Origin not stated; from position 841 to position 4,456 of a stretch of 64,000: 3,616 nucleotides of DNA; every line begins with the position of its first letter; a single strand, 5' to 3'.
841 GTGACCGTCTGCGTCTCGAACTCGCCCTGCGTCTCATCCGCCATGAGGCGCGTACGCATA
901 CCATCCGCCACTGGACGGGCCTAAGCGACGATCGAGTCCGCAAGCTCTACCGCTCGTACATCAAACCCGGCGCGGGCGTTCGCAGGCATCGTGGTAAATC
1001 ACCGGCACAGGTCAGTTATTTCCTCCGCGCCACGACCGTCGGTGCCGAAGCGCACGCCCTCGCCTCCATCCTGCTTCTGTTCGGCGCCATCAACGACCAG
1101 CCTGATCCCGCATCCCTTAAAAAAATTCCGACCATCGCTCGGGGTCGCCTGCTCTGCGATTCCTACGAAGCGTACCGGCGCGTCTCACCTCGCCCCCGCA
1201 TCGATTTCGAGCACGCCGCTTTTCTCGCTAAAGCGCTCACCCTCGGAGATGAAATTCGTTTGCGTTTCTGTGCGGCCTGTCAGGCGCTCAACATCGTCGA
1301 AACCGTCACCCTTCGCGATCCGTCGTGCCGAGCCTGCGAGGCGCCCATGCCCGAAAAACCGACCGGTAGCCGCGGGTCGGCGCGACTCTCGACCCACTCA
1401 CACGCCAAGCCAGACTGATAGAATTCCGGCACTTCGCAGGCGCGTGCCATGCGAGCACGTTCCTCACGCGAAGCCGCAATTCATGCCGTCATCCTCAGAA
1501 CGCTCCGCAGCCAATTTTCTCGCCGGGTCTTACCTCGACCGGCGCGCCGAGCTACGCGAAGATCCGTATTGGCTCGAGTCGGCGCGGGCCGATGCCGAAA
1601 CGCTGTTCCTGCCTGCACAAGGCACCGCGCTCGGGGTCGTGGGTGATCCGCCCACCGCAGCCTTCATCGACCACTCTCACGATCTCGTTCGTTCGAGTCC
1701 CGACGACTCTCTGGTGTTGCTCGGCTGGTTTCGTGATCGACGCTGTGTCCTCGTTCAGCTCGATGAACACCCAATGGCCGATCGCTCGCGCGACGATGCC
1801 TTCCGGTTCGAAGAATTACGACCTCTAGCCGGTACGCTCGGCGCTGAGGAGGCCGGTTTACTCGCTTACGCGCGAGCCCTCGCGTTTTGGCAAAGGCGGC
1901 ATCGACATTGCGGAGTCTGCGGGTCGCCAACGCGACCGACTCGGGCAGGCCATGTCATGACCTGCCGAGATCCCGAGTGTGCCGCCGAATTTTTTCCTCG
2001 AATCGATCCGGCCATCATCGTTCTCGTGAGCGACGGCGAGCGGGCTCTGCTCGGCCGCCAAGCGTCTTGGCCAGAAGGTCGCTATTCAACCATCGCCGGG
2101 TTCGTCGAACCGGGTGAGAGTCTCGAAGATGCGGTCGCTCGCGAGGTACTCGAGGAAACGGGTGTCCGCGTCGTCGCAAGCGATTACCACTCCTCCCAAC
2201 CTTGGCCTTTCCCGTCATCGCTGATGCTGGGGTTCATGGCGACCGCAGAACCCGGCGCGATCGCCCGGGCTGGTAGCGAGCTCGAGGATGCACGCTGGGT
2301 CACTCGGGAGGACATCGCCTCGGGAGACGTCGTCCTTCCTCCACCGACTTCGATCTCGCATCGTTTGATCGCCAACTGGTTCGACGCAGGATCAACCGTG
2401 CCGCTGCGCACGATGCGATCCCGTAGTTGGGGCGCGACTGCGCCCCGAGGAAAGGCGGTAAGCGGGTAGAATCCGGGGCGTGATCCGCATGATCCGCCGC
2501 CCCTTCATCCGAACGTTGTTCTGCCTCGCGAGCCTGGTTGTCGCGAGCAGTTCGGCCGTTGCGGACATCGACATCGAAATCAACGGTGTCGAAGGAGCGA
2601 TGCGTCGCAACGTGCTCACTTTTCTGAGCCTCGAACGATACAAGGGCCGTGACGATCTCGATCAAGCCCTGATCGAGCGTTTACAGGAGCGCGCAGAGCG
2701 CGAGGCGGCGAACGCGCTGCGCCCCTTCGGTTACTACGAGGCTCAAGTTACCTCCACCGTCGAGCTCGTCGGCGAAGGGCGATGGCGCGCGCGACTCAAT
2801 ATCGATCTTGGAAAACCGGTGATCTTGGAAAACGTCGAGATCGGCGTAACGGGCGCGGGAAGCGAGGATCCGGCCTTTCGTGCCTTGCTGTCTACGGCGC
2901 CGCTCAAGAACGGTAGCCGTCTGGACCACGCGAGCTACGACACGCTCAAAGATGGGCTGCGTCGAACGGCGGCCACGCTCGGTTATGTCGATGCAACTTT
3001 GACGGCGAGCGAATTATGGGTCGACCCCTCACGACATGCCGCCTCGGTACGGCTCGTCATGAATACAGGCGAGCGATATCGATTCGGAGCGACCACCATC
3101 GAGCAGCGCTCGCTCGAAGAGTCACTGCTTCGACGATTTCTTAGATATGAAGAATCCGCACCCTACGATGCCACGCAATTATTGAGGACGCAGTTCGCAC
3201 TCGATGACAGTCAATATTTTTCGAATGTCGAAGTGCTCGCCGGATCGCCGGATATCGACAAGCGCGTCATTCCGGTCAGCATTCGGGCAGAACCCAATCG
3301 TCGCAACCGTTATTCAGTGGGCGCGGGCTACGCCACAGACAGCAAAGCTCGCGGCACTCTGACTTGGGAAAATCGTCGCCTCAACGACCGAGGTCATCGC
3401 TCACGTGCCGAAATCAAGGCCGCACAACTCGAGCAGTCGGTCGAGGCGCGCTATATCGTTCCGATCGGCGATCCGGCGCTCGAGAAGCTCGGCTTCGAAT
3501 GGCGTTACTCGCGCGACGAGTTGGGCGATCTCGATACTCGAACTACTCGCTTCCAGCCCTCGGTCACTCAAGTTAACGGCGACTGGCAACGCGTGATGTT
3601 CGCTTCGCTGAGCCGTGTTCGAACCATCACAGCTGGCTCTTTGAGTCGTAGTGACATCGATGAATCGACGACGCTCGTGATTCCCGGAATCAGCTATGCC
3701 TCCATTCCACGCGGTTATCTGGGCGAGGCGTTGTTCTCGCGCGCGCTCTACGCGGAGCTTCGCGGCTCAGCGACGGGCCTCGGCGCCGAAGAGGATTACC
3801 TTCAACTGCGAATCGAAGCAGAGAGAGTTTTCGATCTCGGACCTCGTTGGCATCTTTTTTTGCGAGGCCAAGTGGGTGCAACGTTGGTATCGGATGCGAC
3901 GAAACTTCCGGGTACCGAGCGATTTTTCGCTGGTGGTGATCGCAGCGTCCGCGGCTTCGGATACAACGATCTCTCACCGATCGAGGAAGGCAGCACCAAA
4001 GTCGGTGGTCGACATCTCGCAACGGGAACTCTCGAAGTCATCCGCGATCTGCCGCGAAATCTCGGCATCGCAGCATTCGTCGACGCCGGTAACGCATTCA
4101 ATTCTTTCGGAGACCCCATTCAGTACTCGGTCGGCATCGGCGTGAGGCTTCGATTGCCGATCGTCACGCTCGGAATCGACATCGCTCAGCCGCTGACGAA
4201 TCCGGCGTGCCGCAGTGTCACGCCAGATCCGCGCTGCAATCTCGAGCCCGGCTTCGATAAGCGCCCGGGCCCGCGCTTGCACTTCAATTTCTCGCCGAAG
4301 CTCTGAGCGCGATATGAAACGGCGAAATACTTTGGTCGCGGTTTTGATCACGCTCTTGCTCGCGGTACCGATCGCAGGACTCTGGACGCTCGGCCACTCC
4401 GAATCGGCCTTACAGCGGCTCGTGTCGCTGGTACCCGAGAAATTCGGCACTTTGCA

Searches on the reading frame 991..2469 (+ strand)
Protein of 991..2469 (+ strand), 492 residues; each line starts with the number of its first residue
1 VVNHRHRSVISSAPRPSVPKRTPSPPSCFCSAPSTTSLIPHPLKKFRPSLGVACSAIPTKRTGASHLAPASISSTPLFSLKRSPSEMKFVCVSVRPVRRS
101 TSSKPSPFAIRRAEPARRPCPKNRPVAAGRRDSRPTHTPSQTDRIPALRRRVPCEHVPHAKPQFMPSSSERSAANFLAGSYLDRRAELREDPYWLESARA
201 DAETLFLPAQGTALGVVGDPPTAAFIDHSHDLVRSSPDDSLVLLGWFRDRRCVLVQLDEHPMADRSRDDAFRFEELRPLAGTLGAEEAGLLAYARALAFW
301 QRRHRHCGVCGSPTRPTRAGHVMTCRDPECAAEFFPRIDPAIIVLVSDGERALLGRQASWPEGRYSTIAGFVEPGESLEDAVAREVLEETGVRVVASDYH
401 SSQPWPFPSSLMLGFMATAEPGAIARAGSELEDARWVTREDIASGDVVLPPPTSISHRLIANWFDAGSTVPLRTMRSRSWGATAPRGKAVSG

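Call 59: search_protein_families(library=pfam, proteins=[window:991-2469:+], max_evalue=0.0001)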
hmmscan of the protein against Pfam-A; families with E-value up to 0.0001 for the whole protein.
window:991-2469:+ (492 aa): 3 families
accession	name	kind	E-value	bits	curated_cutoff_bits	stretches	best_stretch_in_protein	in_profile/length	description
PF00293.34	NUDIX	-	2.5e-18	66.8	21.1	1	340-443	4-119/134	NUDIX domain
PF09296.17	NUDIX-like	-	8.6e-09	36.5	22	1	224-300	23-96/96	NADH pyrophosphatase-like rudimentary NUDIX domain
PF09297.16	Zn_ribbon_NUD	-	1.1e-07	31.8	24.8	1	302-335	1-32/32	NADH pyrophosphatase zinc ribbon domain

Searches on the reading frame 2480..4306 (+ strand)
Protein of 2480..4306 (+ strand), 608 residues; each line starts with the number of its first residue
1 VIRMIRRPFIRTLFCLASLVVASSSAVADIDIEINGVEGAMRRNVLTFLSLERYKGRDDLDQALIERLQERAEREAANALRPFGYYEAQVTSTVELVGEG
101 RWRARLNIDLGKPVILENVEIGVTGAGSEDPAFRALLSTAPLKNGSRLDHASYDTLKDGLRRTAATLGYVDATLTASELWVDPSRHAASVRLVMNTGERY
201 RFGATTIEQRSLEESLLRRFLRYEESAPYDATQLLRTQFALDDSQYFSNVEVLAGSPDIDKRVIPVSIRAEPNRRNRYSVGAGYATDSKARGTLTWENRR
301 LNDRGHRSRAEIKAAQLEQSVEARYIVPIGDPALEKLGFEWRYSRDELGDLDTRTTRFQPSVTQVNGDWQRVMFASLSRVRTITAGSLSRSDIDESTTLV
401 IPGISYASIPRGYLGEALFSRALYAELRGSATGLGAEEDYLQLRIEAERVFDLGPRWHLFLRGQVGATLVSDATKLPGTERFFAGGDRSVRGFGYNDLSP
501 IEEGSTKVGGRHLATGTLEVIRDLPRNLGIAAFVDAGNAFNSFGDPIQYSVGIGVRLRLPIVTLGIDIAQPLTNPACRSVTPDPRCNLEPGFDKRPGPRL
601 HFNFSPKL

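Call 59: search_protein_families(library=pfam, proteins=[window:2480-4306:+], max_evalue=0.0001)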
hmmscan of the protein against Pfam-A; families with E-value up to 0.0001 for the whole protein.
window:2480-4306:+ (608 aa): 3 families
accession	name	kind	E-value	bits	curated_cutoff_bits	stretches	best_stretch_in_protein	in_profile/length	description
PF01103.29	Omp85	-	3.1e-26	93.1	24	1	421-575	134-309/325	Omp85 superfamily domain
PF17243.7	POTRA_TamA_1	-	5.1e-20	71.8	26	1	31-109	1-73/74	POTRA domain TamA domain 1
PF07244.20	POTRA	-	2.8e-08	34.8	21.3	0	200-252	1-61/79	Surface antigen variable number repeat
